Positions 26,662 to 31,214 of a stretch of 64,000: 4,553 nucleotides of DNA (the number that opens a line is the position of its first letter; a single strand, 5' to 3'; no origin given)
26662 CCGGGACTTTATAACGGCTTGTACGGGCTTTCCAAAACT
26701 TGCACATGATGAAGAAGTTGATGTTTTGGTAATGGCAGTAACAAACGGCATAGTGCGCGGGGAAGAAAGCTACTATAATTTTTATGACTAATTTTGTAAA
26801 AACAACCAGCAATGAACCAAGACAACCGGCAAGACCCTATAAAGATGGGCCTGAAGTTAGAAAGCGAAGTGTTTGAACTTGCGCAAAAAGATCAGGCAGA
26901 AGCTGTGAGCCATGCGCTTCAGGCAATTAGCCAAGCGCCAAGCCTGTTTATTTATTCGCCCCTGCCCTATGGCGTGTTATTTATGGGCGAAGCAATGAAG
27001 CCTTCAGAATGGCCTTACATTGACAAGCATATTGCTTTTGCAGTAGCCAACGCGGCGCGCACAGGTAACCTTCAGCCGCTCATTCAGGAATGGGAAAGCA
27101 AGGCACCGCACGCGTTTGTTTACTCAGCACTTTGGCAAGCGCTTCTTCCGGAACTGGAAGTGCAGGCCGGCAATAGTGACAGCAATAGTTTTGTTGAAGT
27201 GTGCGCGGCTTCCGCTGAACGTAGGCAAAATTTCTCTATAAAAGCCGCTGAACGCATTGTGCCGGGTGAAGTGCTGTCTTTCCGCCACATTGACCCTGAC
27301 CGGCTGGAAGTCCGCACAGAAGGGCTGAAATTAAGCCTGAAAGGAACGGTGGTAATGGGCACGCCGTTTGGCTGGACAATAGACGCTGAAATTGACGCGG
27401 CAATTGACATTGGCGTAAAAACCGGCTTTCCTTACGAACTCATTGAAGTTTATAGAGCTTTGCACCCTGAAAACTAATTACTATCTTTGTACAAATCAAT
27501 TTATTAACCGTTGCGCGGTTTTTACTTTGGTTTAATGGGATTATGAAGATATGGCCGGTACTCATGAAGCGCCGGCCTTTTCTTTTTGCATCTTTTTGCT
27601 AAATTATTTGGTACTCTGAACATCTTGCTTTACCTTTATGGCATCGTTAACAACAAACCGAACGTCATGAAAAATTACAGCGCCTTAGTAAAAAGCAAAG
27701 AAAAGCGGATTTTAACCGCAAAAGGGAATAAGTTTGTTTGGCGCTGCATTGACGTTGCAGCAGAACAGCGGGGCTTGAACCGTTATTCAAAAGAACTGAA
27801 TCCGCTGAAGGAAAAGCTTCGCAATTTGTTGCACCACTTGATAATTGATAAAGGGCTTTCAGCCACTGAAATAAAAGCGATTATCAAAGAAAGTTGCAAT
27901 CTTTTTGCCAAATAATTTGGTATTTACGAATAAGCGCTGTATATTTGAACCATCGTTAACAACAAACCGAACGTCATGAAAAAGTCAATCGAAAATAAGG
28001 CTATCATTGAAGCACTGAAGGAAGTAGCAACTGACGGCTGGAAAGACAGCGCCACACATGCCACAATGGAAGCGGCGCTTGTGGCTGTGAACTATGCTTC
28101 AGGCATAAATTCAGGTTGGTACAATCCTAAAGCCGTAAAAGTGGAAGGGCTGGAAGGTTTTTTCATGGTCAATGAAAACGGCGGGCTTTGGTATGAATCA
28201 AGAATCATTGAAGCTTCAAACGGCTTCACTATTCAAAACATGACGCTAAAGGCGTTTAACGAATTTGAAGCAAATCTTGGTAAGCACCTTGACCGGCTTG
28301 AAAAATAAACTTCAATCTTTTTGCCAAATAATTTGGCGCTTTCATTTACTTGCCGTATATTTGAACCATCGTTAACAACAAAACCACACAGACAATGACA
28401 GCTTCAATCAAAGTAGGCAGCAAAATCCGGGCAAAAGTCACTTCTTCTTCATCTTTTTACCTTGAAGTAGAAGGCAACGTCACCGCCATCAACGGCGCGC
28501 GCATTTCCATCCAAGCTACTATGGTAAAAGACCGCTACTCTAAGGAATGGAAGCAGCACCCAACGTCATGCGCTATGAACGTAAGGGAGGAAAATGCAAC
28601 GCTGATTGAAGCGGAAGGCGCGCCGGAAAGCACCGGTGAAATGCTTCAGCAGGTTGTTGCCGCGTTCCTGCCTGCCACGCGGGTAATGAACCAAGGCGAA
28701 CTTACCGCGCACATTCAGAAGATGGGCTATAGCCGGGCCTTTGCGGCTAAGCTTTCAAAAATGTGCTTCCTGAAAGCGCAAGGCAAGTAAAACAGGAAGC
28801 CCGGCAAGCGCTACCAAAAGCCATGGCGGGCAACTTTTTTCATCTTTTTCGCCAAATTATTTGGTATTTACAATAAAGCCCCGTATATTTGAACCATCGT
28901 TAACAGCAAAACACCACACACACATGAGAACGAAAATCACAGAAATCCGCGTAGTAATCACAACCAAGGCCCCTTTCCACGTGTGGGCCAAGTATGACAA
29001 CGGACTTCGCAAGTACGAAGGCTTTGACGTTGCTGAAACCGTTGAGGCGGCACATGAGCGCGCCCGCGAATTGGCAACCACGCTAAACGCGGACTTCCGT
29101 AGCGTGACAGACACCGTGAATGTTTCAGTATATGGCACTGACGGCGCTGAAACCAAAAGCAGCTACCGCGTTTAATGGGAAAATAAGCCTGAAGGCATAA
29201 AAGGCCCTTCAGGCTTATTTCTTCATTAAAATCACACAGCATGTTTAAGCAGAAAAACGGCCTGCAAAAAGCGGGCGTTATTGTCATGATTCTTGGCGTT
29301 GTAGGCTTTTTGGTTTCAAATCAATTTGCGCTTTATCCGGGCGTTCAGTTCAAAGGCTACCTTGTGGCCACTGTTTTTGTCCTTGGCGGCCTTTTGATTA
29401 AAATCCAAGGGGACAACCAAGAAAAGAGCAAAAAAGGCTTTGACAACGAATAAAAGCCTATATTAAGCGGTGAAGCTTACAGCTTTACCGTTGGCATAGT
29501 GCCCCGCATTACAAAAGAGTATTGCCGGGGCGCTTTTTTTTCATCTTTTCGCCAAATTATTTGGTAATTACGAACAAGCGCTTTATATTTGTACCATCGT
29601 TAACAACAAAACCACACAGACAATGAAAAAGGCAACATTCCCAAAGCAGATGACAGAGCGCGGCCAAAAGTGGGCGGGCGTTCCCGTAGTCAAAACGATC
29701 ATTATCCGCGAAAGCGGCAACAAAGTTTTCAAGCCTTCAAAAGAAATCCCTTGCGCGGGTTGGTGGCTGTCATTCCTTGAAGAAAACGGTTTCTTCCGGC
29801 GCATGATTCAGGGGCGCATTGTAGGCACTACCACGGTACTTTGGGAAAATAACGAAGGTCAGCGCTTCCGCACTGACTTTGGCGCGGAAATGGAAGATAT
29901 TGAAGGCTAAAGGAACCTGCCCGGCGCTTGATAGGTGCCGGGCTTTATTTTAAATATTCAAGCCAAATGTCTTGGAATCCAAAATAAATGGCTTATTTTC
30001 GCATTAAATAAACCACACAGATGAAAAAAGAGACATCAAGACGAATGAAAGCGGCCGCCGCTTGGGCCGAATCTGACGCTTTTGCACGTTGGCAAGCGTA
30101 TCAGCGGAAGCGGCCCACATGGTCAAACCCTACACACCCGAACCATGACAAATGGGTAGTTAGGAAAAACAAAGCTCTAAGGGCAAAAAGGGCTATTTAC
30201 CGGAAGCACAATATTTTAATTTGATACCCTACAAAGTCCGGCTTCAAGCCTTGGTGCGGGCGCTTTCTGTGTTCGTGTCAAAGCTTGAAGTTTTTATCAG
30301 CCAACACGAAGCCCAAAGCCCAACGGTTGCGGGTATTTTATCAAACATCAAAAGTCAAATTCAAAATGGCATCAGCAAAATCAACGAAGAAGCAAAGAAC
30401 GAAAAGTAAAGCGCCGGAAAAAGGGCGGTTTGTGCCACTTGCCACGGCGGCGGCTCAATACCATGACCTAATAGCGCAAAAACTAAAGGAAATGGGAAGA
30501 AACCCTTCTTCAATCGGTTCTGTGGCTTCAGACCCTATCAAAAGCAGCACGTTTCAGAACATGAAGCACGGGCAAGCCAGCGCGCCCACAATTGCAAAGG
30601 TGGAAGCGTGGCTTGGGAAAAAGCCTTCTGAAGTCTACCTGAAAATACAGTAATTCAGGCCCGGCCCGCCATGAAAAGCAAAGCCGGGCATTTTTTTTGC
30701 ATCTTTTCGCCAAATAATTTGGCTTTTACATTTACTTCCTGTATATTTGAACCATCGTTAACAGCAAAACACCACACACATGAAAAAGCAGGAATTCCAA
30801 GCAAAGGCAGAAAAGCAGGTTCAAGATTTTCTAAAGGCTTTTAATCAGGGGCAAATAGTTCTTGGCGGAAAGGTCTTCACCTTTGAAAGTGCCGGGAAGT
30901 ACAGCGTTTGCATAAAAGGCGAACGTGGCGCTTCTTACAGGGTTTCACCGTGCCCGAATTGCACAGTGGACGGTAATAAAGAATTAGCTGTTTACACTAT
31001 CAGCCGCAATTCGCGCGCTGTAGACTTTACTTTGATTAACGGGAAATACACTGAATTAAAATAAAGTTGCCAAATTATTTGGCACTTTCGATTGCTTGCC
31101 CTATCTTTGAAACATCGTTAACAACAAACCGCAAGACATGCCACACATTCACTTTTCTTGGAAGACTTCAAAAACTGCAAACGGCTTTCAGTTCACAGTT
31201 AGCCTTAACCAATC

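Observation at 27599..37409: Ten-kilobase array of self-contained mini-operons (terminator - promoter - leader - small unrelated ORF) splitting the terminase genes from the rest of the morphogenesis genes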

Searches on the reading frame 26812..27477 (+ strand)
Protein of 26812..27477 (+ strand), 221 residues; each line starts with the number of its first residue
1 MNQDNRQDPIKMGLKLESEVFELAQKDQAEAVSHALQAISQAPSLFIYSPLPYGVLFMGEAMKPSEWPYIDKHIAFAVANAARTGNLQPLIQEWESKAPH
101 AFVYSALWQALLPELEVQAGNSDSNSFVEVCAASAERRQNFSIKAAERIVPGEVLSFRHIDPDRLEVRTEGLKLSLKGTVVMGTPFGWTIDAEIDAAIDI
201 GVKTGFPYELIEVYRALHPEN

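Call 8: search_protein_families(library=pfam, proteins=[window:26812-27477:+], max_evalue=0.01)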
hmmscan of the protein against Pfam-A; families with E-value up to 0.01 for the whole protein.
window:26812-27477:+ (221 aa): 0 families

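Call 21: find_encoding_contigs(protein=window:26812-27477:+, flank=10000, max_places=10)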
Protein window:26812-27477:+ (221 aa): 2 contigs read that carry it; 2 places shown.
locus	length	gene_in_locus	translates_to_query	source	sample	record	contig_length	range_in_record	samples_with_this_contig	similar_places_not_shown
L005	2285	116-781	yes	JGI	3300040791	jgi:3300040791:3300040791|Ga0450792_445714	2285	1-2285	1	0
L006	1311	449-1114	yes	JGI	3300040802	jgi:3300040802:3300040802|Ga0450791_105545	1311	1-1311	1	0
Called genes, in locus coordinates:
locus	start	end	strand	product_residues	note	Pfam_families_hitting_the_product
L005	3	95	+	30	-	?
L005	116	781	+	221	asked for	-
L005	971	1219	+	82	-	-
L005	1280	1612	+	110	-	-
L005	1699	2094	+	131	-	-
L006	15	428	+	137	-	PF17289:Terminase_6C (weak)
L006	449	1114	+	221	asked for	-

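Call 26: search_protein_families(library=phrogs, proteins=[window:26812-27477:+], max_evalue=0.001)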
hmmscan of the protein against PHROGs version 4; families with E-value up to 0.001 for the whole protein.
window:26812-27477:+ (221 aa): 0 families

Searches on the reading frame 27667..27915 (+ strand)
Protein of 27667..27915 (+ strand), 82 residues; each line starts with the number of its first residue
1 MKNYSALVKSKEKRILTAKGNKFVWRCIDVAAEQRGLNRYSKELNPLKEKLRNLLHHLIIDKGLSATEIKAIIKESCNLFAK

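Call 33: search_protein_families(library=pfam, alignment_id=A1, max_evalue=0.01)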
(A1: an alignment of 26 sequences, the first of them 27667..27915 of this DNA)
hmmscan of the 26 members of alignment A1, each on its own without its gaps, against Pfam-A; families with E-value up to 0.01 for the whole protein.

A. member 1, window:27667-27915:+ (82 aa): 0 families

B. families by the number of members that match (of 26 scanned): 1 family
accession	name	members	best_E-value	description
PF01520.23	Amidase_3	1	4.8e-23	N-acetylmuramoyl-L-alanine amidase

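Call 34: search_protein_families(library=phrogs, alignment_id=A1, max_evalue=0.01)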
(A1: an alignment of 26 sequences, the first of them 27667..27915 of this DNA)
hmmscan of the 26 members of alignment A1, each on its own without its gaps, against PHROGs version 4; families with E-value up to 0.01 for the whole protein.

A. member 1, window:27667-27915:+ (82 aa): 0 families

B. families by the number of members that match (of 26 scanned): 4 families
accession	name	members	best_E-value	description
phrog_435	-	1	3.5e-28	endolysin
phrog_2742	-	1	1.5e-09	endolysin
phrog_32495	-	1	0.00043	-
phrog_6432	-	1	0.0027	-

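Call 89: search_protein_families(library=ncbifam, alignment_id=A1, max_evalue=0.01)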
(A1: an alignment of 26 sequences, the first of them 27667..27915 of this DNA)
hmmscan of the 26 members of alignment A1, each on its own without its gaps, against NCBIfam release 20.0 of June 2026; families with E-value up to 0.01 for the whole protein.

A. member 1, window:27667-27915:+ (82 aa): 0 families

B. families by the number of members that match (of 26 scanned): 5 families
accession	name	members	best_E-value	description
TIGR02883.1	spore_cwlD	1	4e-12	N-acetylmuramoyl-L-alanine amidase CwlD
NF007652.1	PRK10319.1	1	2.3e-07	N-acetylmuramoyl-L-alanine amidase AmiA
NF038267.1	amidase_AmiC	1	0.00022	N-acetylmuramoyl-L-alanine amidase AmiC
NF047500.1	choline_R_CudC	1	0.0025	choline uptake/conversion transcriptional regulator CudC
NF007751.0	PRK10431.1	1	0.0029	N-acetylmuramoyl-L-alanine amidase AmiB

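Call 90: search_protein_families(library=padloc, alignment_id=A1, max_evalue=0.01)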
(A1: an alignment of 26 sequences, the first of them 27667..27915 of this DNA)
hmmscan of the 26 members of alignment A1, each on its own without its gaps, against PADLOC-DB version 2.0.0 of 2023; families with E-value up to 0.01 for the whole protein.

A. member 1, window:27667-27915:+ (82 aa): 0 families

B. families by the number of members that match (of 26 scanned): 0 families

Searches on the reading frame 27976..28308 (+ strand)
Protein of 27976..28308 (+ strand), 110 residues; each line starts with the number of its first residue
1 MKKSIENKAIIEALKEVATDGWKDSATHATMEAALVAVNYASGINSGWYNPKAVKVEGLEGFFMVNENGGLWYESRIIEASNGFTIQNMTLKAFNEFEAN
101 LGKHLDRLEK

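Call 54: list_cluster_members(proteins=[window:27976-28308:+, window:28395-28790:+, window:29623-29910:+, window:30780-31064:+, window:31138-31554:+, window:31683-32033:+, window:32383-33036:+, window:33493-33810:+, window:35814-36113:+, window:36473-36892:+])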
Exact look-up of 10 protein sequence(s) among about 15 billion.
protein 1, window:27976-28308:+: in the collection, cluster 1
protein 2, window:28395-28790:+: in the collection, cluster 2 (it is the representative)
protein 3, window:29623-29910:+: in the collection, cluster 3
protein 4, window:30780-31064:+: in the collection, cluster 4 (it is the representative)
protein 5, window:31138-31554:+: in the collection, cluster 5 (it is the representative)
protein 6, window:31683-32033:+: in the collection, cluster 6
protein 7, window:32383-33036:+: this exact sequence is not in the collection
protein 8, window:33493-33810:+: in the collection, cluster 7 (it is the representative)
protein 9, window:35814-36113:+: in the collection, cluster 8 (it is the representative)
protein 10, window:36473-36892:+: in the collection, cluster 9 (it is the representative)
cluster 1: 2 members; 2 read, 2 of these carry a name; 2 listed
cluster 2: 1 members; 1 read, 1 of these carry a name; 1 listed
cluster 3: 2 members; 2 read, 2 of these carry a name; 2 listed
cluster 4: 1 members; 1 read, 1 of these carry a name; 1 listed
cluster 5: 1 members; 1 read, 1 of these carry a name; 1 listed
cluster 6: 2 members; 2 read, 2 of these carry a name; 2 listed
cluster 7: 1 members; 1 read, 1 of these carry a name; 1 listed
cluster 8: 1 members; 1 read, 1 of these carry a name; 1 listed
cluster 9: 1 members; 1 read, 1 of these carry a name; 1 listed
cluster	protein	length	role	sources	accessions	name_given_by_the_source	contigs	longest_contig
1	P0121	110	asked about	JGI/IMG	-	hypothetical protein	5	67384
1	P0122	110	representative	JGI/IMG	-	predicted GNAT superfamily acetyltransferase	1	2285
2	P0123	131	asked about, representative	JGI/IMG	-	hypothetical protein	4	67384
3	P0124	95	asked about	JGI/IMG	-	hypothetical protein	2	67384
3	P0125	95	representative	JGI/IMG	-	hypothetical protein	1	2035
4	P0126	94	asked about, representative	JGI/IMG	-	hypothetical protein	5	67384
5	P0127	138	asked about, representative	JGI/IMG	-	hypothetical protein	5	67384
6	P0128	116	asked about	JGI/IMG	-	hypothetical protein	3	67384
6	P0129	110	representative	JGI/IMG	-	hypothetical protein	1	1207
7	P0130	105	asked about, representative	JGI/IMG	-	hypothetical protein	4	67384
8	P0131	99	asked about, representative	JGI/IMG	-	hypothetical protein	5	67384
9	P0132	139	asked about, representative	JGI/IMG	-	hypothetical protein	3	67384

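Call 78: find_encoding_contigs(protein=P0129, flank=10000, max_places=5)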
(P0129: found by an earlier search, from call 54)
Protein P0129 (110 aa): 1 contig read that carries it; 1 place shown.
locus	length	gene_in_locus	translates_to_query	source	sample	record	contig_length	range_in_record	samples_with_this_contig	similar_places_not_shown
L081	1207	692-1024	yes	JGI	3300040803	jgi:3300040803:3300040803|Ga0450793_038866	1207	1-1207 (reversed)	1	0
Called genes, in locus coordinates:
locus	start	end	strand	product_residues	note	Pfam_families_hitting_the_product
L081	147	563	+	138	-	-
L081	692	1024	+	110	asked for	-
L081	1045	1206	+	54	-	?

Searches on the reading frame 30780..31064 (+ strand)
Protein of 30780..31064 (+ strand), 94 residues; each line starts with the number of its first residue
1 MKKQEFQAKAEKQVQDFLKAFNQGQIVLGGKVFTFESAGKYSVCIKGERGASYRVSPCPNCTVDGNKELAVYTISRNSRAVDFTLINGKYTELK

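Call 55: find_encoding_contigs(protein=window:30780-31064:+, flank=10000, max_places=10)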
Protein window:30780-31064:+ (94 aa): 4 contigs read that carry it; 4 places shown.
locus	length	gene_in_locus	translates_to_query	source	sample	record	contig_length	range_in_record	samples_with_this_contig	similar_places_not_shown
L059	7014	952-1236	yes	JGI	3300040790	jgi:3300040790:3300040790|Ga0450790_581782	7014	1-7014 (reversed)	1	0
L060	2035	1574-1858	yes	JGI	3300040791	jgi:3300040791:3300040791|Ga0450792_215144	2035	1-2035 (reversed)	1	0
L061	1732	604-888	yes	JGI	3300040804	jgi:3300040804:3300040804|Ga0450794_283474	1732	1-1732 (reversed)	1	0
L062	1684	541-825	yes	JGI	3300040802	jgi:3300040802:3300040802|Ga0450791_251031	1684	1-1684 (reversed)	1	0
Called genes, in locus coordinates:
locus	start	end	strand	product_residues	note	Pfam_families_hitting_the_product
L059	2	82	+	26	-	?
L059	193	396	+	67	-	-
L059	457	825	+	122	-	-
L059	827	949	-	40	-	-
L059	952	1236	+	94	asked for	-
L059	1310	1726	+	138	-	-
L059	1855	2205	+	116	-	-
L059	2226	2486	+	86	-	-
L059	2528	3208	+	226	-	PF01520:Amidase_3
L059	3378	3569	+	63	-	-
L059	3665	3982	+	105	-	-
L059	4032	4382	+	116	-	-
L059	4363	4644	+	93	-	-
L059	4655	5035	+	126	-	-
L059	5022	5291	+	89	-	-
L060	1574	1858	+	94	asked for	-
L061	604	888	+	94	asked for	-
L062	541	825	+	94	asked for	-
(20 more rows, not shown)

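Call 88: find_homologous_proteins(query=window:30780-31064:+, max_evalue=0.001)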
Query window:30780-31064:+ (94 aa): 1 proteins with E <= 0.001 among 1 candidates.
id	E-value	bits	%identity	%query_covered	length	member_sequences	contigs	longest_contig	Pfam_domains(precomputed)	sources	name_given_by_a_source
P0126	1.0e-55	203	100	100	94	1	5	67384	-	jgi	jgi:hypothetical protein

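Call 111: search_protein_representatives(protein=window:30780-31064:+)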
Query: 94 residues. Proteins with E-value up to 0.001 (for the whole library): 28; up to 1e-10: 3; up to 1e-30: 1. The best 28 are listed.
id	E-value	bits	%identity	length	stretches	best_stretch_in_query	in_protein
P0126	3.2e-56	202.9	100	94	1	1-94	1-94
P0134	3.9e-17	78.1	27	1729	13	21-72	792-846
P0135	3.1e-12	62.5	39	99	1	4-93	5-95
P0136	9.1e-10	54.6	44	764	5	55-76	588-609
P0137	5.7e-09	52.1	31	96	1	4-92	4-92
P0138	7.3e-09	51.7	35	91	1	2-92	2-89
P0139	1.2e-08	51.0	39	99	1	1-93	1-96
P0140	1.7e-08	50.5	38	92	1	1-90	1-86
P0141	2.6e-08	49.9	38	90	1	8-88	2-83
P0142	1.4e-07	47.6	32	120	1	1-93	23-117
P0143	3.6e-07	46.3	44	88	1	17-89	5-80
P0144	2.2e-06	43.8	24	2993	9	28-87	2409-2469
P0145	2.4e-06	43.6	29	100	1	5-91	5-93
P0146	5.3e-06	42.6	28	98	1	5-91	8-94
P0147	6.8e-06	42.2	38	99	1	5-76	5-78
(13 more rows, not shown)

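Call 112: search_protein_families(library=pfam, proteins=[P0134, P0136, P0144, P0135], max_evalue=0.001)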
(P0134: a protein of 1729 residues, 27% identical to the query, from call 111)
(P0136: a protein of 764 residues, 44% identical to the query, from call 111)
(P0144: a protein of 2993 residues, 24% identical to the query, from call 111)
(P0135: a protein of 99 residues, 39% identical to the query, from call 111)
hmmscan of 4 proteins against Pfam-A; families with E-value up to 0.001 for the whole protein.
P0134 (1729 aa): 1 family
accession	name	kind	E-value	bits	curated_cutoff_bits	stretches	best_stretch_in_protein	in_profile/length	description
PF23664.1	Ig_Pom152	-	5e-31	107.6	27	0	1116-1196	3-89/106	Nucleoporin pom152-like, immunoglobulin-like domain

P0136 (764 aa): 9 families
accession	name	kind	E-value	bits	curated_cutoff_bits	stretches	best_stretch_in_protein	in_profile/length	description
PF13964.12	Kelch_6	-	3e-95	309.9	25.3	11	93-129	13-50/50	Kelch motif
PF01344.31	Kelch_1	-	6.1e-75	246.7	20.1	7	91-126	11-46/46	Kelch motif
PF13415.12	Kelch_3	-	6.2e-61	201.9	22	2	94-129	4-40/48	Galactose oxidase, central domain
PF13418.12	Kelch_4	-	7e-44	148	21.6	1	94-127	15-49/49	Galactose oxidase, central domain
PF07646.21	Kelch_2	-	4.1e-39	131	21.3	0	151-181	13-48/48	Kelch motif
PF25210.1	Kelch_FKB95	-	1.2e-24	87.8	70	1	545-672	45-155/268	FKB95, Kelch-repeats domain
PF24681.1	Kelch_KLHDC2_KLHL20_DRC7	-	2.8e-16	59.9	50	0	90-179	112-196/221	KLHDC2/KLHL20/DRC7 Kelch-repeats domain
PF24981.1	Beta-prop_ATRN-LZTR1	-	5.3e-13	49.3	50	0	482-639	52-201/289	Attractin/LZTR1 beta-propeller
PF16143.10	DUF4851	-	1.7e-08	34.6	25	0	316-386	50-118/189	Domain of unknown function (DUF4851)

P0144 (2993 aa): 3 families
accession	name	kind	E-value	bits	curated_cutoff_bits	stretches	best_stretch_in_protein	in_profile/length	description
PF14252.11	DUF4347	-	6.6e-07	29.7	24.6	1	26-185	1-157/164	Domain of unknown function (DUF4347)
PF12505.14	DUF3712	-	8.3e-05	23.3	24.1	0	1976-2014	39-77/125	Protein of unknown function (DUF3712)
PF02585.22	PIG-L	-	0.00022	22.1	28.2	0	2309-2346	9-46/129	GlcNAc-PI de-N-acetylase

P0135 (99 aa): 0 families
